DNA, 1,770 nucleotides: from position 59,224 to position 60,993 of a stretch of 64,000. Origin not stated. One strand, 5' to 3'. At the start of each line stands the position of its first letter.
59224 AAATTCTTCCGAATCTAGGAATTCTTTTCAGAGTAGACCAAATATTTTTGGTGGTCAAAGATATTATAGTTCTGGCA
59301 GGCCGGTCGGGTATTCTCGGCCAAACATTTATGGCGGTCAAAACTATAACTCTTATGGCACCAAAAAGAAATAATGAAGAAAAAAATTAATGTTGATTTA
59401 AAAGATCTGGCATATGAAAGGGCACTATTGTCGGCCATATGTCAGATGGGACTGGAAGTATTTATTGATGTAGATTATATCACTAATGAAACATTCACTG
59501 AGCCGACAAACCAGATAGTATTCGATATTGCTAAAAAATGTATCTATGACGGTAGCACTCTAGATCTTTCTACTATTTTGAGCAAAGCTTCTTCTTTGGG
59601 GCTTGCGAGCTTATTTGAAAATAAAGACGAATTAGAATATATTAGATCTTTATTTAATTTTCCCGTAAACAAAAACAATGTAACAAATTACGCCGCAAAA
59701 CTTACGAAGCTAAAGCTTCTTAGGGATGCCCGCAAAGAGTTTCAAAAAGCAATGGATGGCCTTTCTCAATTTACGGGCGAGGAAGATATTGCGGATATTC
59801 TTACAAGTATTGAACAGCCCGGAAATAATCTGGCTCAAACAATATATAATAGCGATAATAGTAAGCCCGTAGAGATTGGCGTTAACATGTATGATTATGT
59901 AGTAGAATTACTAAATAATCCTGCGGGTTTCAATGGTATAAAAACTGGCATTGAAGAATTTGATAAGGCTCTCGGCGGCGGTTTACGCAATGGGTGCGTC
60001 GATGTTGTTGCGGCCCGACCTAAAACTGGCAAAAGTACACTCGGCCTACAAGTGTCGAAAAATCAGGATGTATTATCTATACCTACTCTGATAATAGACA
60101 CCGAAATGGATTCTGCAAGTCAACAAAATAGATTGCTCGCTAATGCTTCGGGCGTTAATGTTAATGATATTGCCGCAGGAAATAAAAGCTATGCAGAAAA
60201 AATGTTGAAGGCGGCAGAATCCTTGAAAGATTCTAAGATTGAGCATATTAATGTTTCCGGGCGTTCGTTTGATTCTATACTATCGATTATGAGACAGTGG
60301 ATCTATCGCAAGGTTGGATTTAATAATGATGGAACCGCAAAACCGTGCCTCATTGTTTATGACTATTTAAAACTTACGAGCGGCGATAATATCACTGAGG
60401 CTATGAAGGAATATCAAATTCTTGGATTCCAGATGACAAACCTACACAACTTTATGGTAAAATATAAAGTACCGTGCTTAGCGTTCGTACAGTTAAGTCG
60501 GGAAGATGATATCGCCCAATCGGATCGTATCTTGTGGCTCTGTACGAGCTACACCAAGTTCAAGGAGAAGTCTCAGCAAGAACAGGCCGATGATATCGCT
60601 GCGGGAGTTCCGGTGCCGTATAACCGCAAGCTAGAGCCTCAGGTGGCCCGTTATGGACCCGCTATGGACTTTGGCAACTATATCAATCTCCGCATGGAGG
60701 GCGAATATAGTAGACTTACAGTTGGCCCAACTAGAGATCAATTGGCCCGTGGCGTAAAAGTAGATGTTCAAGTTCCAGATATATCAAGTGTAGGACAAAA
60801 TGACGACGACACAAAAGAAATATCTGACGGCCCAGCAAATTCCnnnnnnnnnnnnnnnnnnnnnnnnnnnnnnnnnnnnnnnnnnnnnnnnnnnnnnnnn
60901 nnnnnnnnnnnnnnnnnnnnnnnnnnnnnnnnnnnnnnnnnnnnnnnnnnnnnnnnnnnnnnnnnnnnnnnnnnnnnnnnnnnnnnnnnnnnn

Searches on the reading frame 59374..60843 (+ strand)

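Call 30: search_protein_families(library=phrogs, proteins=[window:59374-60843:+], max_evalue=0.001)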
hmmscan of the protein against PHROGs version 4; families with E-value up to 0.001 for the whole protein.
window:59374-60843:+ (490 aa): 7 families
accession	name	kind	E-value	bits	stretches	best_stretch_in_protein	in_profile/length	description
phrog_19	-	DNA, RNA and nucleotide metabolism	4.5e-49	168.8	1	8-379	157-511/621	DnaB-like replicative helicase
phrog_243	-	DNA, RNA and nucleotide metabolism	8.9e-16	58.6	1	195-382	24-199/273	DnaB-like replicative helicase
phrog_239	-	DNA, RNA and nucleotide metabolism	1.4e-10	41.8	1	138-379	291-522/801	DNA primase/helicase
phrog_8337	-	DNA, RNA and nucleotide metabolism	3.7e-10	40.6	1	189-330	50-158/273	DNA repair protein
phrog_97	-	other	1.6e-08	35.2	1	188-330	49-171/506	UvsX-like recombinase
phrog_26214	-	unknown function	9.9e-08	32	1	187-308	35-145/420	-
phrog_23150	-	unknown function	2e-05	25.3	1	100-229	88-216/217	-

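Call 72: search_protein_families(library=pfam, proteins=[window:59374-60843:+], max_evalue=0.1)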
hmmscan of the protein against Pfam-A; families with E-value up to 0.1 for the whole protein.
window:59374-60843:+ (490 aa): 6 families
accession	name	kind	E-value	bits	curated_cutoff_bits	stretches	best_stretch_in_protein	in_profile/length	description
PF03796.21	DnaB_C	-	1.4e-18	67.6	27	1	188-379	1-183/255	DnaB-like helicase C terminal domain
PF00772.26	DnaB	-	2.1e-08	34.6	23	1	10-110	4-101/103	DnaB-like helicase N terminal domain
PF06745.19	ATPase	-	8.3e-07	29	26.6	1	189-284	1-95/231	KaiC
PF08423.17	Rad51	-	0.0027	17.5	22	1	189-228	8-53/244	Rad51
PF00632.30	HECT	-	0.014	15.5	23.9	1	82-139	118-175/306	HECT-domain (ubiquitin-transferase)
PF13481.12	AAA_25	-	0.022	14.8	27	1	186-256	12-93/195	AAA domain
